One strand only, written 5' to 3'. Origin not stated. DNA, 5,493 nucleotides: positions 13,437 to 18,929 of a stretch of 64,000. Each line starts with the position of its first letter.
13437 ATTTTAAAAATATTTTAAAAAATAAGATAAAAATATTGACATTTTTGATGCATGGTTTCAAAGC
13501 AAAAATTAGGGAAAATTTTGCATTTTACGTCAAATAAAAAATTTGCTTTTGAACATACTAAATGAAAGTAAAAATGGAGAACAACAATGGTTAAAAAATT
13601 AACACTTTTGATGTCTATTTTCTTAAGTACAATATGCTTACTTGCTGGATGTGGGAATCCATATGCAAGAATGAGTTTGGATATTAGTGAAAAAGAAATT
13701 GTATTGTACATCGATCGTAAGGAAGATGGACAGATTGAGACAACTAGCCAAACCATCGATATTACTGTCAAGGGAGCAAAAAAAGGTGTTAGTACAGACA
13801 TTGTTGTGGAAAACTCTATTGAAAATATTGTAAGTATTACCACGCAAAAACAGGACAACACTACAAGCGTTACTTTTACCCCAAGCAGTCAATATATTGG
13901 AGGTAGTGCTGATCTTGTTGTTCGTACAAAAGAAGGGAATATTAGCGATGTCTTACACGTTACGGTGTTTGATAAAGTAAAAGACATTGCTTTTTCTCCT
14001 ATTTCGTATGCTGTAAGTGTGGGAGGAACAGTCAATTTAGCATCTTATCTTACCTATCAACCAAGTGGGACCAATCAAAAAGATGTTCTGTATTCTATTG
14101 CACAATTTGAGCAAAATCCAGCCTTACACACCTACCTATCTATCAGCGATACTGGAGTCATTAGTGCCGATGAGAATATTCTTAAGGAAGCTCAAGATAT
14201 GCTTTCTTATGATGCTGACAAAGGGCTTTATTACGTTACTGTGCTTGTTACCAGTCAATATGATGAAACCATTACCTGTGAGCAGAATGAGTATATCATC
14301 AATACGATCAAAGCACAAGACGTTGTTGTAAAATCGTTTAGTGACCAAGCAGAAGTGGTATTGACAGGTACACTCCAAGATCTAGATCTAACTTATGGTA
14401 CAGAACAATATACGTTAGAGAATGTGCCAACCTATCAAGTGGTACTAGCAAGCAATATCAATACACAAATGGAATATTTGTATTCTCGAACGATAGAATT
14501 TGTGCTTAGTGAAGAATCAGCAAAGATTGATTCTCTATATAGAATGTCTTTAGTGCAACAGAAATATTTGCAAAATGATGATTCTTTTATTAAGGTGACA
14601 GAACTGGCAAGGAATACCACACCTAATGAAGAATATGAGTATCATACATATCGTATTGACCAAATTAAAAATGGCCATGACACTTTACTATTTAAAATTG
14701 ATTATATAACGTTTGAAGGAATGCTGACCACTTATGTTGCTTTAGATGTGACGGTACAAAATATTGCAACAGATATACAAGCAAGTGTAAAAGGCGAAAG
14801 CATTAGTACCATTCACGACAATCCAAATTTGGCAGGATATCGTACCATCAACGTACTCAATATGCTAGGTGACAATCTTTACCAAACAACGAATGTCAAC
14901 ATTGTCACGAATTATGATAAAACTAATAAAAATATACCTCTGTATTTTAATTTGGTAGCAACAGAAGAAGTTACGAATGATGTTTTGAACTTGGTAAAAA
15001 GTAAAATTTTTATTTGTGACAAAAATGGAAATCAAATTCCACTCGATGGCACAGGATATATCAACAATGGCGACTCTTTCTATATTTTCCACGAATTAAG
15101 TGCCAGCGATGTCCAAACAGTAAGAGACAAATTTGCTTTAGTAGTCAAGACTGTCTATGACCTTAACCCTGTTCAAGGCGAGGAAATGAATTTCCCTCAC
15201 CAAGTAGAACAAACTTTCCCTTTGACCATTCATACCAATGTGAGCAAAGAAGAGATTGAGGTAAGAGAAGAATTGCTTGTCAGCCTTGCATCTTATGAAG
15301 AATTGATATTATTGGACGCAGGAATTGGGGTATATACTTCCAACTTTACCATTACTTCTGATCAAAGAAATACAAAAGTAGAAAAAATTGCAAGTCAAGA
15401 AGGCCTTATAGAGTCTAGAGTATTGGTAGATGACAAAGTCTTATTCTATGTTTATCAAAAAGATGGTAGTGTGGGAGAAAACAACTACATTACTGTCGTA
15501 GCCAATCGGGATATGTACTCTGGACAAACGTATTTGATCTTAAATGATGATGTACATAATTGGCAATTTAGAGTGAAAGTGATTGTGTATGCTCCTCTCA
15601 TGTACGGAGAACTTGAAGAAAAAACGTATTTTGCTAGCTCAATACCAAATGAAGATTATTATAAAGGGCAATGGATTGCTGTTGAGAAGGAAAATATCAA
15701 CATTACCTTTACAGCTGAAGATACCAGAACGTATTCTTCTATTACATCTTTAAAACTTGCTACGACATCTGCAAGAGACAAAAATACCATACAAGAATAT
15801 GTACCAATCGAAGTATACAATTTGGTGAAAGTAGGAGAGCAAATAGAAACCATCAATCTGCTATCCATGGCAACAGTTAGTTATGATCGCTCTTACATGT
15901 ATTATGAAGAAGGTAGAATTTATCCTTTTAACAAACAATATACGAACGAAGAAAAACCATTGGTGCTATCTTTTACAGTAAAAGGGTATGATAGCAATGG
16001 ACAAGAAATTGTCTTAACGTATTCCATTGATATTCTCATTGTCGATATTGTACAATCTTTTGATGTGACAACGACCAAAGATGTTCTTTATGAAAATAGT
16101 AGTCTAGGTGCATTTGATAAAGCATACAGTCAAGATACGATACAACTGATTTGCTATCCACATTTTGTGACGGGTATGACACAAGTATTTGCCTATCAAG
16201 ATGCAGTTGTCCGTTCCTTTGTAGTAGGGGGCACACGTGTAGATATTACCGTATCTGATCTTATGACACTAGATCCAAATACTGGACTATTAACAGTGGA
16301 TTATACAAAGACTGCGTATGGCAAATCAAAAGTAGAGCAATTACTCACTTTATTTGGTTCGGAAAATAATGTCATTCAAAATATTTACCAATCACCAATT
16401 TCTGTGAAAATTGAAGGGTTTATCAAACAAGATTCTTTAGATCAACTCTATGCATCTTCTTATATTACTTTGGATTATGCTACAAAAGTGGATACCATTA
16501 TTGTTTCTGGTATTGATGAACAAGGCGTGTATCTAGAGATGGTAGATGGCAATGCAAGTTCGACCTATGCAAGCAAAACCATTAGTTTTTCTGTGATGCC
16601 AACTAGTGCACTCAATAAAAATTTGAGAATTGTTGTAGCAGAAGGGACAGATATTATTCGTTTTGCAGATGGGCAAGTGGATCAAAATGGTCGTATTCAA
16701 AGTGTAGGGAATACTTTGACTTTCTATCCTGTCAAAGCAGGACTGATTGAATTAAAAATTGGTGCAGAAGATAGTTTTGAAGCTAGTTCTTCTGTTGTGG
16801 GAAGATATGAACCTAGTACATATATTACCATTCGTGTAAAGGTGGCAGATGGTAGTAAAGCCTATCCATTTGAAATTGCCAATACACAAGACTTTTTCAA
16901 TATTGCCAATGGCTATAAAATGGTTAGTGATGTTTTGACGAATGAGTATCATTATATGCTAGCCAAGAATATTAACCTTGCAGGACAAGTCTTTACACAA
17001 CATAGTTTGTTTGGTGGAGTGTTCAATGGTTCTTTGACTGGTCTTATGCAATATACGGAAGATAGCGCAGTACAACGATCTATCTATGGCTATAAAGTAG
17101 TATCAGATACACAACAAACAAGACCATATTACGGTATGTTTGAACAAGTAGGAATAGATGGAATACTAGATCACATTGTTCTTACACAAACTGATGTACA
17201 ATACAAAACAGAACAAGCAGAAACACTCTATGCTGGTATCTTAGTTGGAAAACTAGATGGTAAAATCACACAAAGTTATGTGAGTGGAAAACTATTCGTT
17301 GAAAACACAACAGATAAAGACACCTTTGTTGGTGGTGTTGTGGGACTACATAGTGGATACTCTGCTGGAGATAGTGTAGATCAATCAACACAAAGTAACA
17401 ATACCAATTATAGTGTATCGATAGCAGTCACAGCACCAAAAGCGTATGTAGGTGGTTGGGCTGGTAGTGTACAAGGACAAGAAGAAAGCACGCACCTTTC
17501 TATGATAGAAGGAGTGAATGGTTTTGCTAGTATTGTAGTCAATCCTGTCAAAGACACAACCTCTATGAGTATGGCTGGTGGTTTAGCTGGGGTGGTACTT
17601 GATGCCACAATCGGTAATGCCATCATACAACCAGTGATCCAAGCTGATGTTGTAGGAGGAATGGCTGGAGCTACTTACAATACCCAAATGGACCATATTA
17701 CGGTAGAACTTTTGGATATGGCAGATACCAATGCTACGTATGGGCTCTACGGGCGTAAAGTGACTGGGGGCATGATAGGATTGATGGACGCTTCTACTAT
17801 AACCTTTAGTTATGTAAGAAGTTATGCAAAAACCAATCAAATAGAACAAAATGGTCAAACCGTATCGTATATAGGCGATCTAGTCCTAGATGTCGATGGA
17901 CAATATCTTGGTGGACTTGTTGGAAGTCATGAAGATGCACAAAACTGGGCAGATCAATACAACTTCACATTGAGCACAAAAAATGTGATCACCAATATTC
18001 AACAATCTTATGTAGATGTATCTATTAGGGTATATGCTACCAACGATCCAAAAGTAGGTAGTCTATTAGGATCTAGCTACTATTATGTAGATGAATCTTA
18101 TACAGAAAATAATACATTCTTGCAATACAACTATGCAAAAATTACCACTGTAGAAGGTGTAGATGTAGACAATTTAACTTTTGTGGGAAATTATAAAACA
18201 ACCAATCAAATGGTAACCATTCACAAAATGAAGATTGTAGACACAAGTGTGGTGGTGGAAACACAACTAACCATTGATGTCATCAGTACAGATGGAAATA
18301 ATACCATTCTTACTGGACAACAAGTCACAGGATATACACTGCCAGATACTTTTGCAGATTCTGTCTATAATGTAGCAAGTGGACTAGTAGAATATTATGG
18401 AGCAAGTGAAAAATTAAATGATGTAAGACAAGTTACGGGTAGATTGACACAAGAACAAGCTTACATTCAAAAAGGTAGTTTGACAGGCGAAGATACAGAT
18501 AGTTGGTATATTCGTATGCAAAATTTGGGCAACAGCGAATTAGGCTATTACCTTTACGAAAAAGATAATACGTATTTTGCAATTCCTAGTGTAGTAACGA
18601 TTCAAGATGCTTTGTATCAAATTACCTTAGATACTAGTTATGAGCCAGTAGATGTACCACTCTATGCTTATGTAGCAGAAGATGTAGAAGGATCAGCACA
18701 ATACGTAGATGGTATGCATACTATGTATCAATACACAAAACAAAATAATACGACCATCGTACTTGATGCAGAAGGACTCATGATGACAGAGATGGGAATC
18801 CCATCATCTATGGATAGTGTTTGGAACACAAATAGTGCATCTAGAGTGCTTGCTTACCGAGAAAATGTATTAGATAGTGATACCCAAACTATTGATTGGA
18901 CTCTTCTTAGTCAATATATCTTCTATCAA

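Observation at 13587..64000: Two co-oriented giant paralogues occupy about 54% of the window and bracket a 16-kb block of essential genes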

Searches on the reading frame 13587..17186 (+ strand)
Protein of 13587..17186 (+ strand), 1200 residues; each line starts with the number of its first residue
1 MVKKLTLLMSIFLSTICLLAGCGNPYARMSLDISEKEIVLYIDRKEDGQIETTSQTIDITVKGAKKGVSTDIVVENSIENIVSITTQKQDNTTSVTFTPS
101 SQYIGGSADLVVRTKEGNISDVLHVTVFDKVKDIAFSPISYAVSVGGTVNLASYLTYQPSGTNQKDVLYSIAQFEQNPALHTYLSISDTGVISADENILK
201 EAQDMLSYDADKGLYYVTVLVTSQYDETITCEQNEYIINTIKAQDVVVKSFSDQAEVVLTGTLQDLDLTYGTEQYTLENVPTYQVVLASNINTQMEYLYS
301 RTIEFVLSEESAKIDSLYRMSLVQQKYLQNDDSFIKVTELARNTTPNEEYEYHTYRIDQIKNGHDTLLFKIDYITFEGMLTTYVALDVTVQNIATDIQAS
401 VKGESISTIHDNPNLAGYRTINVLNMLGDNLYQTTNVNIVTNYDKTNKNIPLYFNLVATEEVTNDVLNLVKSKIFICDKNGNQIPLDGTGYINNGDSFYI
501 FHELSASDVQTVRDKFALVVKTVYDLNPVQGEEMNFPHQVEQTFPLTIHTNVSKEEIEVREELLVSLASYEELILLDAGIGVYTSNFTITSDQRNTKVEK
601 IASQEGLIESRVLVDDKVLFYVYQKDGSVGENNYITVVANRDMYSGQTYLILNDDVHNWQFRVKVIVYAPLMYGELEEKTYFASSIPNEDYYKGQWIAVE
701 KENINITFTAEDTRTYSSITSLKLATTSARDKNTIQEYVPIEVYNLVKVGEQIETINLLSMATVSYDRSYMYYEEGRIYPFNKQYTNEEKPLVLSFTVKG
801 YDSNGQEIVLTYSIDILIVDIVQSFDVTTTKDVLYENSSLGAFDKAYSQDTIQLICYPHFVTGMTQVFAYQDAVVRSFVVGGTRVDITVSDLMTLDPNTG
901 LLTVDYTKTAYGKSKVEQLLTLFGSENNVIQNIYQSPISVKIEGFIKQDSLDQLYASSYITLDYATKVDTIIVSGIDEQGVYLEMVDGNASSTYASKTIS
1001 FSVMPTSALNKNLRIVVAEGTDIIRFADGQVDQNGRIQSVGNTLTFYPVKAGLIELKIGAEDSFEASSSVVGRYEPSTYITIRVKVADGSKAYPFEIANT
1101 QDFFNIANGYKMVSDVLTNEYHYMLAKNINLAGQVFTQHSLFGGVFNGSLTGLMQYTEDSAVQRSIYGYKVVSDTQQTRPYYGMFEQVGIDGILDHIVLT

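Call 21: find_homologous_proteins(query=window:13587-17186:+, max_evalue=0.00001)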
Query window:13587-17186:+: 8000 candidates shared short words with the query, none scored E <= 0.00001.

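Call 44: find_related_loci(query=A2, collection=genome_contigs, flank=10000)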
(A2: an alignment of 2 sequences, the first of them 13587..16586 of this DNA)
Query A2 (1000 aa) in genome_contigs; peptide patterns used: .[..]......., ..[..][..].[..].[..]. (x = any residue, [..] = any of these).
88 stretches matched a pattern, but none encodes a relative of the query by tblastn (E <= 1e-3).

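Call 45: search_protein_representatives(alignment_id=A2)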
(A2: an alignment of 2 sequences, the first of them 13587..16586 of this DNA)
Query: 2 sequences, 1159 profile positions. Proteins with E-value up to 0.001 (for the whole library): 69; up to 1e-10: 17; up to 1e-30: 5. The best 69 are listed.
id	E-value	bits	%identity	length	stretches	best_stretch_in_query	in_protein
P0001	0.0e+00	1852.7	-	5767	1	1-1085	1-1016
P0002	1.3e-272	924.0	-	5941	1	6-1081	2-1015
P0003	9.2e-215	732.4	-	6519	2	1-1159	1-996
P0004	2.1e-109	383.5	-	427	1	1-411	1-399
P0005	2.2e-32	128.4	-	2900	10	113-182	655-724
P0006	2.7e-28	114.9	-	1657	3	1-526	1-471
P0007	3.3e-26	108.0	-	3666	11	81-235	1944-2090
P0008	2.5e-24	101.7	-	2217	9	106-199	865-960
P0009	5.0e-21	90.8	-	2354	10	85-185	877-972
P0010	4.4e-19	84.4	-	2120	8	93-180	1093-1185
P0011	8.7e-16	73.4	-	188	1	1-182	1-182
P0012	1.1e-15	73.0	-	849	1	1-184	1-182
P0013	8.8e-15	70.1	-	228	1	1-182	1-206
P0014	9.4e-15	70.0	-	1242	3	3-421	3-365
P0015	2.2e-12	62.2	-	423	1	6-189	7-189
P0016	1.7e-11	59.2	-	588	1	12-263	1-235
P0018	1.7e-10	55.9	-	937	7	85-187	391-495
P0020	8.9e-10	53.5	-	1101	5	111-182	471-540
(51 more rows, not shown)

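Call 53: list_cluster_members(proteins=[P0001, P0002, P0003, P0004, P0006, P0014, P0012, P0016])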
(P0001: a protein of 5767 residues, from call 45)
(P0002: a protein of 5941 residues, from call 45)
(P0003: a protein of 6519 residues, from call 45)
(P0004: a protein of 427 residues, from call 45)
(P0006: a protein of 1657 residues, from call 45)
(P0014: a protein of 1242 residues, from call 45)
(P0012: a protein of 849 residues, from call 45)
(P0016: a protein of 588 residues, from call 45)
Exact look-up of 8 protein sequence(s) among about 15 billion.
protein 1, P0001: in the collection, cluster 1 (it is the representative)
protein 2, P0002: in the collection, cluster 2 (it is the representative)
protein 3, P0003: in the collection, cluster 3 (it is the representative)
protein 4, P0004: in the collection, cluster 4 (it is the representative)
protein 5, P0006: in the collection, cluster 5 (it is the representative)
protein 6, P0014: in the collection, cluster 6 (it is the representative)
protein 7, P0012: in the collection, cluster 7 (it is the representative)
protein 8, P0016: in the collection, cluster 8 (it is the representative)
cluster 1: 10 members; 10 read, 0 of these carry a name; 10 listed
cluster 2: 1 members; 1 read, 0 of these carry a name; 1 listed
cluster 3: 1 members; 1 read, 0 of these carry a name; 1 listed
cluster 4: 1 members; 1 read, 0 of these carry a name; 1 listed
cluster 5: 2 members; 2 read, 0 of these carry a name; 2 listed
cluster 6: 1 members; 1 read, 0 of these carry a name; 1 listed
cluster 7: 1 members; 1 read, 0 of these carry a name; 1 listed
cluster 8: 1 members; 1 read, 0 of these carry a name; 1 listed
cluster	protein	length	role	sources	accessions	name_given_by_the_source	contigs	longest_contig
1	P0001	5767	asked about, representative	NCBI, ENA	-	-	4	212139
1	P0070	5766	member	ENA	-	-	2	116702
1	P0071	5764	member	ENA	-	-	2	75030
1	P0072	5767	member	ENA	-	-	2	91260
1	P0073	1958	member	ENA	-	-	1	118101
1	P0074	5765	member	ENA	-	-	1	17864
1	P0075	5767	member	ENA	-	-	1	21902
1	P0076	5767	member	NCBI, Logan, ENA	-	-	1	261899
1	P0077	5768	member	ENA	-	-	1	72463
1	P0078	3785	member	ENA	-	-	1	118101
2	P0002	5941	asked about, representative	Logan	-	-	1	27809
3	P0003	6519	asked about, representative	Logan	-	-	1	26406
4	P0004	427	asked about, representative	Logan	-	-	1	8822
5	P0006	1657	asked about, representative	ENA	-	-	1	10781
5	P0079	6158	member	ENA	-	-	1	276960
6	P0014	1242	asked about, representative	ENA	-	-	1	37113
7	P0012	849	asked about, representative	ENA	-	-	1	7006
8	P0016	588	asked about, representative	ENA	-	-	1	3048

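Call 66: search_protein_families(library=pfam, proteins=[P0005, P0008, P0018, P0020], max_evalue=0.001)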
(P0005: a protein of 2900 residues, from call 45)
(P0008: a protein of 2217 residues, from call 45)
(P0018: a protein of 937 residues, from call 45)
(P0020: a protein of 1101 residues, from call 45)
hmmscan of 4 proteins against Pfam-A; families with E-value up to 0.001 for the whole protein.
P0005 (2900 aa): 3 families
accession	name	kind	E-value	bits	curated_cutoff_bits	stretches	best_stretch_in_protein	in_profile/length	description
PF02368.24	Big_2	-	7.5e-93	305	22.8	12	1581-1657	2-78/79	Bacterial Ig-like domain (group 2)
PF00542.24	Ribosomal_L12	-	1.1e-31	109.4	25.9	2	26-90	2-66/67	Ribosomal protein L7/L12 C-terminal domain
PF13306.12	LRR_5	-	1e-12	48.5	27.7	1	232-305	12-86/127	BspA type Leucine rich repeat region (6 copies)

P0008 (2217 aa): 4 families
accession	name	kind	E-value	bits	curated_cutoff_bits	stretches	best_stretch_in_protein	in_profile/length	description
PF02368.24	Big_2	-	3.7e-84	277.2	22.8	8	813-891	2-77/79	Bacterial Ig-like domain (group 2)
PF06832.18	BiPBP_C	-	9.7e-12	45.1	26.8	0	500-548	41-87/90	Penicillin-Binding Protein C-terminus Family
PF13629.12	T2SS-T3SS_pil_N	-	1.1e-09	38.3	23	0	348-379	40-71/72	Pilus formation protein N terminal region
PF13861.12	FLgD_tudor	-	1.4e-06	28.9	26.9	0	844-912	17-47/58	FlgD Tudor-like domain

P0018 (937 aa): 6 families
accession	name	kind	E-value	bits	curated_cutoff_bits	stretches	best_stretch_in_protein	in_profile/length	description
PF02368.24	Big_2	-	2.1e-166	540.8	22.8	9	530-607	2-79/79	Bacterial Ig-like domain (group 2)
PF21764.3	Invasin_D4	-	7.1e-27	94.2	27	0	635-682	28-77/88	Invasin, domain 4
PF22359.2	Big-like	-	5.7e-26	91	27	4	314-359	4-46/48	Bacterial Ig-like domain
PF21461.3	HL_N-beta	-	9.3e-19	67.4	27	0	151-185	19-51/57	Hyaluronate lyase, N-terminal beta-sheet domain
PF20578.4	aBig_2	-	3.9e-15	55.9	27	0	300-360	24-87/89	Atrophied bacterial Ig domain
PF02494.22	HYR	-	9.9e-07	29.4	21.7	0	335-359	55-79/81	HYR domain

P0020 (1101 aa): 4 families
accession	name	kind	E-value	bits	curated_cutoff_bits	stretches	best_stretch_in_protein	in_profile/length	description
PF02368.24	Big_2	-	2e-109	358.1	22.8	6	668-745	2-79/79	Bacterial Ig-like domain (group 2)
PF22359.2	Big-like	-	1.7e-32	111.8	27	5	534-581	2-47/48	Bacterial Ig-like domain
PF21461.3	HL_N-beta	-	2.6e-26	91.6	27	4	531-575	10-52/57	Hyaluronate lyase, N-terminal beta-sheet domain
PF01551.29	Peptidase_M23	-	6.8e-26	90.7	28.7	1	969-1062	2-89/96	Peptidase family M23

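Call 99: search_solved_structures(query=A2, max_evalue=0.1)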
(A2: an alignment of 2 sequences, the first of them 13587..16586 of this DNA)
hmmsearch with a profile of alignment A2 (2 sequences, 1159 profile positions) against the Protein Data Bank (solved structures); distinct sequences matched with E-value up to 0.1: 0.

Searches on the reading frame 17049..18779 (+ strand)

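Call 29: search_protein_families(library=pfam, proteins=[window:17049-18779:+], max_evalue=1)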
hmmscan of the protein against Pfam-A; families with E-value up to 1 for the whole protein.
window:17049-18779:+ (577 aa): 1 family
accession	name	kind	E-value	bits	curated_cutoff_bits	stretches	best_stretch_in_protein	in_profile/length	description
PF07581.17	Glug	-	0.0032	18.2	20.5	0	284-296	2-14/28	The GLUG motif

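Call 116: search_protein_families(library=ncbifam, proteins=[window:17049-18779:+], max_evalue=0.01)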
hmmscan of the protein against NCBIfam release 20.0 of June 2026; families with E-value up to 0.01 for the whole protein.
window:17049-18779:+ (577 aa): 0 families
